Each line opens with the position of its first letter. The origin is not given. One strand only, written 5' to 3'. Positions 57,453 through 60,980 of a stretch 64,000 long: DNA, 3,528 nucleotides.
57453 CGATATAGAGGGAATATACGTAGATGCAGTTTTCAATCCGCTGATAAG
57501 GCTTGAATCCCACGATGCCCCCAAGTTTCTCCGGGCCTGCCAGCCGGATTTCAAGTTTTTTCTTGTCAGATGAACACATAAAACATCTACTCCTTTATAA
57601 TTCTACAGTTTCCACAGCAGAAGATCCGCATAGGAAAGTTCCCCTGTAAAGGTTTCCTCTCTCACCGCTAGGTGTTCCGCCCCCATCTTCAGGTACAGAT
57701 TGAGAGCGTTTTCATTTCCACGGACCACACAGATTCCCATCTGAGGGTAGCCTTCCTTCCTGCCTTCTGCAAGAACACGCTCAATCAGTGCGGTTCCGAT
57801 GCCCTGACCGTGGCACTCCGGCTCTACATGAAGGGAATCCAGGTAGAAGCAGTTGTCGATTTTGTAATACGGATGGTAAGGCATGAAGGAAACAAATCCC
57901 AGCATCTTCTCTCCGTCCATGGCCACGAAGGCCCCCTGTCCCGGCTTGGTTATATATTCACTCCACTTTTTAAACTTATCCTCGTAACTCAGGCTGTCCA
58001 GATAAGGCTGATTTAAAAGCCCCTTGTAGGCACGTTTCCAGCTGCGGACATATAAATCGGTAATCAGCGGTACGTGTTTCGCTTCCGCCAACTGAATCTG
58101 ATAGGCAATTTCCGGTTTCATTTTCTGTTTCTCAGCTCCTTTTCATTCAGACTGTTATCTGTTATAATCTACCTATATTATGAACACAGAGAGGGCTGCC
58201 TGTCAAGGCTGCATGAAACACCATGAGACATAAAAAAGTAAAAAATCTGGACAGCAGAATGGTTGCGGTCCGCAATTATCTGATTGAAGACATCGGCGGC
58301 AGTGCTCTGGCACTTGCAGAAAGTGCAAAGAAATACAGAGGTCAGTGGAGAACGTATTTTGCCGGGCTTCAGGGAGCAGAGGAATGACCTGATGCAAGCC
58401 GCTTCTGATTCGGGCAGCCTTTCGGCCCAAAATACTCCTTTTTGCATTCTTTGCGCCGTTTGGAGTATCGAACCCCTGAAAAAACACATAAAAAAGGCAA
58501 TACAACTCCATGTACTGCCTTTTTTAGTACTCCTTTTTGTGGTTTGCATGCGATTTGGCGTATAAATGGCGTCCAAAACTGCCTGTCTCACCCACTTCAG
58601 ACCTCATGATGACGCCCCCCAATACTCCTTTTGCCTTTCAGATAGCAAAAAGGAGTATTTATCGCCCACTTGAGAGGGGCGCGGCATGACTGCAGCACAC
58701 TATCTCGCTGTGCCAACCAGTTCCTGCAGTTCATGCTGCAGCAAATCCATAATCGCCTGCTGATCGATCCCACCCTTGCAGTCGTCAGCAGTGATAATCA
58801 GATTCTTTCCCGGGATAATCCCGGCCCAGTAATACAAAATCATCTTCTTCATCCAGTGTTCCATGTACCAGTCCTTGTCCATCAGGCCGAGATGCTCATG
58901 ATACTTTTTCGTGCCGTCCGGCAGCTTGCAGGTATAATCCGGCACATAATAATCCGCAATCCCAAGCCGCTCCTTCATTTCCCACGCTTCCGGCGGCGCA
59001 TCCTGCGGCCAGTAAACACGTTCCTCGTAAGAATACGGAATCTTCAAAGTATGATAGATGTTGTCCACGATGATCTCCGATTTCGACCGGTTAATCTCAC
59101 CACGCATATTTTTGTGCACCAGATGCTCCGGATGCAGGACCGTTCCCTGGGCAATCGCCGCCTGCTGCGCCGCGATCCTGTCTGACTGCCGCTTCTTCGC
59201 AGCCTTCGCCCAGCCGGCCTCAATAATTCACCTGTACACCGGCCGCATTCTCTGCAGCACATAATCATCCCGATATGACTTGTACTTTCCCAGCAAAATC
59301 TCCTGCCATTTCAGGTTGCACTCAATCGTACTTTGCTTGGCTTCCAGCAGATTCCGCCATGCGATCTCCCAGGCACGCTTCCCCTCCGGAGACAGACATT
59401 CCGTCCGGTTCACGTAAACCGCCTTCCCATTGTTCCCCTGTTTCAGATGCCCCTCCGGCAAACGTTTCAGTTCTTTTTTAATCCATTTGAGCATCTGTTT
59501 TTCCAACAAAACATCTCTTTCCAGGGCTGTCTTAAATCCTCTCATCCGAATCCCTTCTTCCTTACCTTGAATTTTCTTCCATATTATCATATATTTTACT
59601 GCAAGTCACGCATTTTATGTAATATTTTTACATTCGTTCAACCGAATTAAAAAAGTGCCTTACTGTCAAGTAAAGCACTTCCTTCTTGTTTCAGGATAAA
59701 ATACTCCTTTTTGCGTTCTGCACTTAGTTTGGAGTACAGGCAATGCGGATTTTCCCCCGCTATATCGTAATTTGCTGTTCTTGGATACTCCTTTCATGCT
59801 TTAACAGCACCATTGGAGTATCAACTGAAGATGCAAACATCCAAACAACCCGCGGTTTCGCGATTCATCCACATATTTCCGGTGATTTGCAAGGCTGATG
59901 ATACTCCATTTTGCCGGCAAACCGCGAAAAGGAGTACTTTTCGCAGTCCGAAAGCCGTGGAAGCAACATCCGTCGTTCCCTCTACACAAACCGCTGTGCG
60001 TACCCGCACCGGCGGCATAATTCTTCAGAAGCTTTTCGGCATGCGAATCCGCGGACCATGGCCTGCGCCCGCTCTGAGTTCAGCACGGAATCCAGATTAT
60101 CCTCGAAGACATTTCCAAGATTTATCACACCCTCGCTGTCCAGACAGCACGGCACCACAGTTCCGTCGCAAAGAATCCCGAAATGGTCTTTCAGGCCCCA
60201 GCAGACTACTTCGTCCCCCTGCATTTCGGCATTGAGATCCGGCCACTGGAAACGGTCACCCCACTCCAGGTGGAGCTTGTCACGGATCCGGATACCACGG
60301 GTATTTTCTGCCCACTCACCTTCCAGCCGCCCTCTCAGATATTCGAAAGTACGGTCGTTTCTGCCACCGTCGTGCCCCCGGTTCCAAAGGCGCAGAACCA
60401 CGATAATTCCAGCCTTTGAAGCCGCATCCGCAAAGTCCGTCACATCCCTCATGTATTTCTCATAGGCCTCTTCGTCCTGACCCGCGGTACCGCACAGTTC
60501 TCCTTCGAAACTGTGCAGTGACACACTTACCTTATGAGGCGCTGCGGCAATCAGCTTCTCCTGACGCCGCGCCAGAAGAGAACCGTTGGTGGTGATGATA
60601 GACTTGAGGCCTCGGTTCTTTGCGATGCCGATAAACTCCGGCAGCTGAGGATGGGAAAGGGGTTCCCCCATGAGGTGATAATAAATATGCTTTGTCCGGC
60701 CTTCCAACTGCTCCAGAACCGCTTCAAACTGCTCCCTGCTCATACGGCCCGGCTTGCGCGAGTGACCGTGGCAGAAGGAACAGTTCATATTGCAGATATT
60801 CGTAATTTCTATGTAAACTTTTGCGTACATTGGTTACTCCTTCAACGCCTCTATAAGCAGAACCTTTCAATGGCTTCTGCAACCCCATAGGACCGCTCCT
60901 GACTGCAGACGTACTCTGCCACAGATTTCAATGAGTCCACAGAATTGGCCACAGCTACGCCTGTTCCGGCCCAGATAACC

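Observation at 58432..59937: Nuclease-like ORF bracketed by two triplets of a strictly spaced 37-bp bipartite palindrome (RTACKCC-N23-GGMGTAY)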

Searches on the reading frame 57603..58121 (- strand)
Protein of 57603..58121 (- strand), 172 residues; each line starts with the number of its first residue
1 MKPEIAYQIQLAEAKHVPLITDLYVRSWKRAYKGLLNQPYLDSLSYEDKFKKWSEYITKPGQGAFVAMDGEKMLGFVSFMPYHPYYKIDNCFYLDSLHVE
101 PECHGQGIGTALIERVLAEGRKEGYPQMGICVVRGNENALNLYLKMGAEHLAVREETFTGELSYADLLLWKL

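Call 6: search_protein_families(library=pfam, proteins=[window:57603-58121:-], max_evalue=0.1)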
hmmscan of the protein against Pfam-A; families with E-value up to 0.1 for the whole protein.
window:57603-58121:- (172 aa): 7 families
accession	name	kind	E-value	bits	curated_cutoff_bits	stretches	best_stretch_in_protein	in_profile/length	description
PF00583.31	Acetyltransf_1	-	3.5e-17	63.2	20.7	1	39-147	15-115/116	Acetyltransferase (GNAT) family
PF13508.13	Acetyltransf_7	-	4.9e-12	46.5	27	1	63-147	4-81/84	Acetyltransferase (GNAT) domain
PF13673.13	Acetyltransf_10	-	1.3e-10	41.8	23.6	1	51-153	20-111/128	Acetyltransferase (GNAT) domain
PF14542.12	Acetyltransf_CG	-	2.2e-05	24.9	30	1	73-125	11-58/80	GCN5-related N-acetyl-transferase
PF08445.16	FR47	-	0.00046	20.6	22.1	1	93-151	23-80/86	FR47-like protein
PF13302.13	Acetyltransf_3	-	0.00059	21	25.4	1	47-148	38-137/138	Acetyltransferase (GNAT) domain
PF13527.13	Acetyltransf_9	-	0.0016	18.8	25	1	34-126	15-107/127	Acetyltransferase (GNAT) domain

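Call 66: find_encoding_contigs(protein=window:57603-58121:-, flank=6000, max_places=8)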
Protein window:57603-58121:- (172 aa): 19 contigs read that carry it; 8 places shown.
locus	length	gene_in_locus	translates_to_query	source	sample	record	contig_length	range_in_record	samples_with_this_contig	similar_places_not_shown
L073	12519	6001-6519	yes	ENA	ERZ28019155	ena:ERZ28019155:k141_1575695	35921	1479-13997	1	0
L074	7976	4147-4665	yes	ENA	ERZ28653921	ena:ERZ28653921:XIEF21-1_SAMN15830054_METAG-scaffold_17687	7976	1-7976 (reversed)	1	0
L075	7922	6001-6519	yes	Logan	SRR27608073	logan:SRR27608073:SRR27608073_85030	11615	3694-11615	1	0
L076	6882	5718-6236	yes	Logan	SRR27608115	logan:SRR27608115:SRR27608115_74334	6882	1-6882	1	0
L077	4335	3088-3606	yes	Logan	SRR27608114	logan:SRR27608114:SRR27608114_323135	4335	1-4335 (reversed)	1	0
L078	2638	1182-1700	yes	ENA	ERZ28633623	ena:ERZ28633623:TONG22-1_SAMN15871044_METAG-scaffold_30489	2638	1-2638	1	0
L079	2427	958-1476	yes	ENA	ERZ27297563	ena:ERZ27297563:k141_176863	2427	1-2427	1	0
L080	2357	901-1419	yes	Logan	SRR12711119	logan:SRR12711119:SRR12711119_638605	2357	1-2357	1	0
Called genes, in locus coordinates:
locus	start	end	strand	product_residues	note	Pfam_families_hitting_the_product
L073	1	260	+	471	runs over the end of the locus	PF01546:Peptidase_M20 (weak), PF07687:M20_dimer (faint)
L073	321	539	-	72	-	PF13683:rve_3, PF13333:rve_2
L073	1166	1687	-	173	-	PF01527:HTH_Tnp_1, PF13518:HTH_28 (weak), PF13551:HTH_29 (faint), PF13384:HTH_23 (faint), PF13518:HTH_28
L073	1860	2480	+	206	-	-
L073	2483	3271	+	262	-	PF00702:Hydrolase (faint), PF08282:Hydrolase_3, PF05116:S6PP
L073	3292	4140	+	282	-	PF04055:Radical_SAM, PF13186:SPASM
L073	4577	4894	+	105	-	-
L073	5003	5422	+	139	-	-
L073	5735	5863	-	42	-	-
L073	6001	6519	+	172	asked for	PF00583:Acetyltransf_1, PF13673:Acetyltransf_10, PF13508:Acetyltransf_7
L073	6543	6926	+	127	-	PF00583:Acetyltransf_1, PF13508:Acetyltransf_7, PF13673:Acetyltransf_10, PF08445:FR47 (weak)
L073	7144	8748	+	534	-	PF01293:PEPCK_ATP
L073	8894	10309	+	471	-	PF01235:Na_Ala_symp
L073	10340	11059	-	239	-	PF01553:Acyltransferase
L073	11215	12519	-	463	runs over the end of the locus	PF02836:Glyco_hydro_2_C, PF16355:DUF4982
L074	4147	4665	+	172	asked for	PF00583:Acetyltransf_1, PF13673:Acetyltransf_10, PF13508:Acetyltransf_7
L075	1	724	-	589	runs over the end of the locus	PF13306:LRR_5, PF00188:CAP, PF02368:Big_2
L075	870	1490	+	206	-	-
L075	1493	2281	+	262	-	PF00702:Hydrolase (faint), PF08282:Hydrolase_3, PF05116:S6PP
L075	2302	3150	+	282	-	PF04055:Radical_SAM, PF13186:SPASM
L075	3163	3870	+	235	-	PF00929:RNase_T, PF01396:Zn_ribbon_Top1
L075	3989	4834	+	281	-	-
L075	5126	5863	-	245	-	PF02390:Methyltransf_4, PF13847:Methyltransf_31 (weak), PF13649:Methyltransf_25 (weak)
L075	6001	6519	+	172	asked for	PF00583:Acetyltransf_1, PF13673:Acetyltransf_10, PF13508:Acetyltransf_7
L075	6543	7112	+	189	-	PF13302:Acetyltransf_3 (weak), PF00583:Acetyltransf_1, PF13673:Acetyltransf_10, PF13508:Acetyltransf_7, PF08445:FR47 (weak)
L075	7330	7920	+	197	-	?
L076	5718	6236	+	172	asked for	PF00583:Acetyltransf_1, PF13673:Acetyltransf_10, PF13508:Acetyltransf_7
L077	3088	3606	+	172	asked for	PF00583:Acetyltransf_1, PF13673:Acetyltransf_10, PF13508:Acetyltransf_7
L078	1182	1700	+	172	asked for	PF00583:Acetyltransf_1, PF13673:Acetyltransf_10, PF13508:Acetyltransf_7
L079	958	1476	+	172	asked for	PF00583:Acetyltransf_1, PF13673:Acetyltransf_10, PF13508:Acetyltransf_7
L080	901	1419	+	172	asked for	PF00583:Acetyltransf_1, PF13673:Acetyltransf_10, PF13508:Acetyltransf_7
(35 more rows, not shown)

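Call 78: search_protein_families(library=pfam, proteins=[L075:3163-3867:+, L075:5126-5863:-], max_evalue=0.001)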
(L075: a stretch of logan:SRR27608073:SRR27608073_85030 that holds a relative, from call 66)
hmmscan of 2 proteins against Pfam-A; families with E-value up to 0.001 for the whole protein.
L075:3163-3867:+ (235 aa): 3 families
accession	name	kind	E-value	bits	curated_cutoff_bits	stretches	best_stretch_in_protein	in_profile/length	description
PF00929.31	RNase_T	-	6.7e-36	124.7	24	1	18-174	1-164/164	Exonuclease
PF01396.24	Zn_ribbon_Top1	-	1.4e-14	54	32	1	201-235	2-36/39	Topoisomerase DNA binding C4 zinc finger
PF01612.26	DNA_pol_A_exo1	-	0.00026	21.3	23.6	0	17-153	22-127/173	3'-5' exonuclease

L075:5126-5863:- (245 aa): 5 families
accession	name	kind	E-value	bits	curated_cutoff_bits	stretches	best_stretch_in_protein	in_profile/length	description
PF02390.23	Methyltransf_4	-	4.8e-37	127.5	24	1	71-238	3-170/173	Putative methyltransferase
PF13847.12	Methyltransf_31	-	1e-06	28.9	27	1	73-181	7-108/145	Methyltransferase domain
PF13649.12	Methyltransf_25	-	9e-06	26.7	27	1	75-148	3-73/97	Methyltransferase domain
PF08241.18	Methyltransf_11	-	0.00038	21.5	21.2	0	75-181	2-94/95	Methyltransferase domain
PF08242.18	Methyltransf_12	-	0.00043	21.4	30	0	74-179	1-97/98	Methyltransferase domain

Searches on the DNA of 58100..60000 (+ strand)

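Call 13: search_dna_similar(query=window:58100-60000:+, collection=plasmids, mode=distant)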
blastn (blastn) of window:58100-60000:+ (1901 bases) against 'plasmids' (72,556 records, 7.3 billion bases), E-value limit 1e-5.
No match.

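Call 14: search_dna_similar(query=window:58100-60000:+, collection=phages, mode=distant)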
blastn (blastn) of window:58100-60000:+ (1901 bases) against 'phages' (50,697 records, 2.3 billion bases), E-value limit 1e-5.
No match.
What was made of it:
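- Tried and rejected: blastn of the 1.9-kb segment against the plasmid and phage collections (calls 13, 14).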

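Call 86: search_rna_families(source=window, start=58100, end=60000, threshold=evalue, max_evalue=1)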
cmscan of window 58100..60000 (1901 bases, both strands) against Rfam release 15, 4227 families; matches with E-value up to 1: 0.
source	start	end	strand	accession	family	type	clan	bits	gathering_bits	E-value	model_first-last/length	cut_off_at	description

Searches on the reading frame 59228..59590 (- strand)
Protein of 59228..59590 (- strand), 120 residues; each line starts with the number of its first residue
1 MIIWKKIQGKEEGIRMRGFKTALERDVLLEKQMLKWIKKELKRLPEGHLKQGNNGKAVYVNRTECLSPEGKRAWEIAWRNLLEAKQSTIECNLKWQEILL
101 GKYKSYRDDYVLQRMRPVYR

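Call 6: search_protein_families(library=pfam, proteins=[window:59228-59590:-], max_evalue=0.1)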
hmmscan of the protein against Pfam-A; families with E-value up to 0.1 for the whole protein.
window:59228-59590:- (120 aa): 0 families

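Call 87: predict_structure(alignment_id=A3)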
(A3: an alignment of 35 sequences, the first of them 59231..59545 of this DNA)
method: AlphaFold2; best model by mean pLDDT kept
length: 105 residues; sequences in the alignment: 35
mean_pLDDT: 90.8   pTM: 0.74
mean pLDDT of the five models: 90.8, 89.8, 89.1, 88.6, 87.3
residues with pLDDT >= 90: 67; 70-90: 36; 50-70: 2; < 50: 0
segments of 3 or more residues with pLDDT < 50: none
pLDDT, mean of each block of 10 residues (from residue 1): 84 97 96 85 82 89 96 97 92 89 89
secondary structure, 60 per line:
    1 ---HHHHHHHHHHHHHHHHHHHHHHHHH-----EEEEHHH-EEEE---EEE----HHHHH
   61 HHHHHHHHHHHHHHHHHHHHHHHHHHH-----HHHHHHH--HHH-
elements in order: H4-28 E34-37 E42-45 E49-51 H56-87 H93-99

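Call 90: fold_search(model_id=the predicted structure, library=pdb)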
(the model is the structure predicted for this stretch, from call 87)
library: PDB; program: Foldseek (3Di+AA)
matches with E <= 10: 46; with E <= 0.001: 0
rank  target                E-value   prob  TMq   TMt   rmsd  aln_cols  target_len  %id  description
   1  2zqm                  7.6e-01  0.66  0.47  0.44   8.0        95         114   15  Crystal structure of the prefoldin beta subunit from Thermococcus strain KS-1 (released 2008-08-26)
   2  2zdi_B                8.7e-01  0.18  0.35  0.34  10.1       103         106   13  Crystal structure of Prefoldin from Pyrococcus horikoshii OT3 (released 2008-02-05)
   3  6nr8_1                9.9e-01  0.38  0.43  0.42   8.7        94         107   12  hTRiC-hPFD Class6 (released 2019-06-19)
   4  6nr8_4                1.1e+00  0.15  0.31  0.31   8.0        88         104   11  hTRiC-hPFD Class6 (released 2019-06-19)
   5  1fxk_A                1.3e+00  0.20  0.36  0.36   8.5        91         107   12  CRYSTAL STRUCTURE OF ARCHAEAL PREFOLDIN (GIMC). (released 2000-12-06)
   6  7vai_G                1.5e+00  0.23  0.41  0.23  14.2       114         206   15  V1EG of V/A-ATPase from Thermus thermophilus, state1-1 (released 2022-07-13)
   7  6up2                  1.5e+00  0.07  0.19  0.04   6.8        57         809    5  Crystal structure of the murine DHX36 helicase (released 2020-10-28)
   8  6vy1_A                2.4e+00  0.06  0.27  0.24  14.0       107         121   17  Cryo-EM structure of filamentous PFD from Methanocaldococcus jannaschii (released 2020-05-13)
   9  6qum_G                2.8e+00  0.20  0.43  0.24  14.1       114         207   13  Thermus thermophilus V/A-type ATPase/synthase, rotational state 1 (released 2019-08-28)
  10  6up4                  3.4e+00  0.08  0.22  0.04   5.6        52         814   12  Crystal structure of the murine DHX36 helicase in complex with ADP (released 2020-04-15)
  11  8wi3                  3.8e+00  0.05  0.29  0.04  11.4       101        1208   10  ND-hMRP5-inward open (released 2024-07-03)
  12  9y9z_1                4.1e+00  0.57  0.53  0.50   4.0        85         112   18  Cryo-EM structure of conoid fiber from Toxoplasma gondii (24-nm repeat) (released 2025-12-03)
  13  5knb_G                4.4e+00  0.06  0.31  0.21  10.9       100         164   10  Crystal structure of the 2 ADP-bound V1 complex (released 2016-11-02)
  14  9y9z_n                4.7e+00  0.28  0.50  0.58   3.5        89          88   17  Cryo-EM structure of conoid fiber from Toxoplasma gondii (24-nm repeat) (released 2025-12-03)
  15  1f9w_A                4.7e+00  0.04  0.14  0.06   8.0        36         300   19  CRYSTAL STRUCTURES OF MUTANTS REVEAL A SIGNALLING PATHWAY FOR ACTIVATION OF THE KINESIN MOTOR ATPASE (released 2001-06-13)
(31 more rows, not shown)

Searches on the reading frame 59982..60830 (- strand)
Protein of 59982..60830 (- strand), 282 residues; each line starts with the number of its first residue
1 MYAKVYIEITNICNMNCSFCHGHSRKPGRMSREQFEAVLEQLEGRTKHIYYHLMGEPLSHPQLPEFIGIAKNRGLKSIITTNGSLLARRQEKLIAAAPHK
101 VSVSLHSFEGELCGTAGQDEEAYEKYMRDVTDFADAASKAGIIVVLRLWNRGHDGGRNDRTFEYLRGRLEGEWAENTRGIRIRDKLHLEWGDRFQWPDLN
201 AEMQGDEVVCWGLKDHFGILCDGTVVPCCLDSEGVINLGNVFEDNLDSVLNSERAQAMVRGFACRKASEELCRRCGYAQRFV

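Call 6: search_protein_families(library=pfam, proteins=[window:59982-60830:-], max_evalue=0.1)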
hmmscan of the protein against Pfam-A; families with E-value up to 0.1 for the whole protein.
window:59982-60830:- (282 aa): 3 families
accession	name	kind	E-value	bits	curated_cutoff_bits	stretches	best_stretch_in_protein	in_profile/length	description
PF04055.27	Radical_SAM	-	1.1e-15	58.6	29.5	1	7-145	1-145/166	Radical SAM superfamily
PF13186.11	SPASM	-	2.8e-14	53.6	21.5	1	210-275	1-66/67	Iron-sulfur cluster-binding domain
PF00857.26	Isochorismatase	-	0.065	13.7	27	0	111-192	11-88/175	Isochorismatase domain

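Call 65: find_encoding_contigs(protein=window:59982-60830:-, flank=6000, max_places=8)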
Protein window:59982-60830:- (282 aa): 1 contig read that carries it; 1 place shown.
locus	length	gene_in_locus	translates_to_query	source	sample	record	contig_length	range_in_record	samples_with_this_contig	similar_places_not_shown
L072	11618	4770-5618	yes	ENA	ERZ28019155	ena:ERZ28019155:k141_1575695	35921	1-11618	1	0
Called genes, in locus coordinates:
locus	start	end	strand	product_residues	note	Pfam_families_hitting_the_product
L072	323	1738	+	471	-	PF01546:Peptidase_M20 (weak), PF07687:M20_dimer (faint)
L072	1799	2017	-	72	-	PF13683:rve_3, PF13333:rve_2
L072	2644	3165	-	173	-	PF01527:HTH_Tnp_1, PF13518:HTH_28 (weak), PF13551:HTH_29 (faint), PF13384:HTH_23 (faint), PF13518:HTH_28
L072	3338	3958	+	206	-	-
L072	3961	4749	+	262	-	PF00702:Hydrolase (faint), PF08282:Hydrolase_3, PF05116:S6PP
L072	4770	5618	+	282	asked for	PF04055:Radical_SAM, PF13186:SPASM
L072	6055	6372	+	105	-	-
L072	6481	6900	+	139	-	-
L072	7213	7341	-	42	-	-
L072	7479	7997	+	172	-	PF00583:Acetyltransf_1, PF13673:Acetyltransf_10, PF13508:Acetyltransf_7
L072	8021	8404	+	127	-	PF00583:Acetyltransf_1, PF13508:Acetyltransf_7, PF13673:Acetyltransf_10, PF08445:FR47 (weak)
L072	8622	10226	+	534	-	PF01293:PEPCK_ATP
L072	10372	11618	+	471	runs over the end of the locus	PF01235:Na_Ala_symp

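Call 108: find_homologous_proteins(query=window:59982-60830:-, max_evalue=1e-60)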
Query window:59982-60830:- (282 aa): 6659 proteins with E <= 1e-60 among 8000 candidates; the best 120 are listed.
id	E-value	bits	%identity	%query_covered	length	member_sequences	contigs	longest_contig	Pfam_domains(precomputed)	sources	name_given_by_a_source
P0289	2.5e-192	656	99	100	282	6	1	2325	PF13186.12,PF04055.28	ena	-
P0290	2.8e-170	583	87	100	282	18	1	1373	PF13186.12,PF04055.28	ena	-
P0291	5.0e-169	579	85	100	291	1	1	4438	PF13186.12,PF04055.28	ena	-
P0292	3.5e-166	570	83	100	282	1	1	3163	PF13186.12,PF04055.28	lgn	-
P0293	1.2e-165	568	83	100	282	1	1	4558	PF13186.12,PF04055.28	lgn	-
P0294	1.2e-165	568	85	100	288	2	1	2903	PF13186.12,PF04055.28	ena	-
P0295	7.3e-164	562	81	100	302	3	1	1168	PF13186.12,PF04055.28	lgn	-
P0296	8.8e-164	562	84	100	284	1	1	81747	PF13186.12,PF04055.28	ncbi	-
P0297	5.6e-160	550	81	100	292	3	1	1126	PF13186.12,PF04055.28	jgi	jgi:MoaA/NifB/PqqE/SkfB family radical SAM enzyme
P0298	8.8e-160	549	80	100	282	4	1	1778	PF13186.12,PF04055.28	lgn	-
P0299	1.0e-157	542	81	100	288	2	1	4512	PF13186.12,PF04055.28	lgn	-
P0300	1.6e-153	528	78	100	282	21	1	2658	PF13186.12,PF04055.28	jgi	-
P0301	6.0e-151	520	77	100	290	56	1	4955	PF13186.12,PF04055.28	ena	-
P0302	2.8e-148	511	76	100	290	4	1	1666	PF13186.12,PF04055.28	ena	-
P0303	3.4e-141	488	74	100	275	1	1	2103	PF13186.12,PF04055.28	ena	-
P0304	1.3e-140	486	73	100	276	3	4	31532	PF13186.12,PF04055.28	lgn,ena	-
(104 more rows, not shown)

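Call 109: find_encoding_contigs(protein=P0296, flank=6000, max_places=3)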
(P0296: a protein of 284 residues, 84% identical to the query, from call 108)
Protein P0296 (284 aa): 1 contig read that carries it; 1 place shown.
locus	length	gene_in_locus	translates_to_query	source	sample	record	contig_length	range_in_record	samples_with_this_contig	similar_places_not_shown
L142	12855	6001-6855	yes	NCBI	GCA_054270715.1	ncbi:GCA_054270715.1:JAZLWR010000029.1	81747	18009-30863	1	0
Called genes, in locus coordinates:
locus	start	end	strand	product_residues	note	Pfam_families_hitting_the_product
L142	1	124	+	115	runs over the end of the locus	PF00903:Glyoxalase, PF13669:Glyoxalase_4 (weak)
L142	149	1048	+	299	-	PF00892:EamA (weak), PF00893:Multi_Drug_Res (weak)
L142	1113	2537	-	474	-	PF03951:Gln-synt_N, PF00120:Gln-synt_C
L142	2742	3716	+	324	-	PF02540:NAD_synthase (weak), PF00958:GMP_synt_C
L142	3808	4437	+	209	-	-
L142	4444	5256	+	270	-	PF00881:Nitroreductase (faint), PF14512:TM1586_NiRdase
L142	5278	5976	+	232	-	PF00929:RNase_T, PF01396:Zn_ribbon_Top1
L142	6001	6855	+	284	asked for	PF04055:Radical_SAM, PF13186:SPASM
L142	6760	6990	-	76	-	-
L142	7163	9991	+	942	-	PF13519:VWA_2 (weak), PF17802:SpaA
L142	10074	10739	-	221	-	PF02390:Methyltransf_4, PF13847:Methyltransf_31 (weak)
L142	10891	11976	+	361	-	PF01636:APH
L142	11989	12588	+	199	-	PF16011:CBM9_2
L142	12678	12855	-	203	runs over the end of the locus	PF02698:DUF218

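Call 110: find_encoding_contigs(protein=P0304, flank=6000, max_places=3)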
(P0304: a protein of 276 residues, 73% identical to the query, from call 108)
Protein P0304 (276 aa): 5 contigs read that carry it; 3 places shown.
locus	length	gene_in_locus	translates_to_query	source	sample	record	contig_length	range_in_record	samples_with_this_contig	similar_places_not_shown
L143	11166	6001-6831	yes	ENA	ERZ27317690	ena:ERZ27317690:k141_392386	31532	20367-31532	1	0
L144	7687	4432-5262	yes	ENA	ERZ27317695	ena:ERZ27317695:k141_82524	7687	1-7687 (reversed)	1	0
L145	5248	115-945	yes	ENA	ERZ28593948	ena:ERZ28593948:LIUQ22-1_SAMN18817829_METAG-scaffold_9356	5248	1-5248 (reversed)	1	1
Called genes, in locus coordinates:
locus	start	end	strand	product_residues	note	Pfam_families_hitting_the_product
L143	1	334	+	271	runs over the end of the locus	-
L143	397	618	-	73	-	PF04070:DUF378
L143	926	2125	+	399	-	PF01996:F420_ligase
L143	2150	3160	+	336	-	PF02540:NAD_synthase (weak), PF00733:Asn_synthase (weak), PF01171:ATP_bind_3 (weak), PF00958:GMP_synt_C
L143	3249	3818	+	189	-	-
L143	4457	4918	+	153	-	-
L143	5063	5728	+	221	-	PF01381:HTH_3, PF12844:HTH_19, PF13560:HTH_31 (weak)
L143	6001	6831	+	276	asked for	PF04055:Radical_SAM, PF13186:SPASM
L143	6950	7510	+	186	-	PF13305:TetR_C_33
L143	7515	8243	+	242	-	PF00005:ABC_tran, PF13304:AAA_21 (weak)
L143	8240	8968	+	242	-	PF01061:ABC2_membrane, PF12698:ABC2_membrane_3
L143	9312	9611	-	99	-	PF03819:MazG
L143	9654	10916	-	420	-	PF04616:Glyco_hydro_43, PF03422:CBM_6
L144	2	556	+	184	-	?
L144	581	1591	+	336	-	PF02540:NAD_synthase (weak), PF00733:Asn_synthase (weak), PF01171:ATP_bind_3 (weak), PF00958:GMP_synt_C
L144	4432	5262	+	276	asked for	PF04055:Radical_SAM, PF13186:SPASM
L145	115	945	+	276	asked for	PF04055:Radical_SAM, PF13186:SPASM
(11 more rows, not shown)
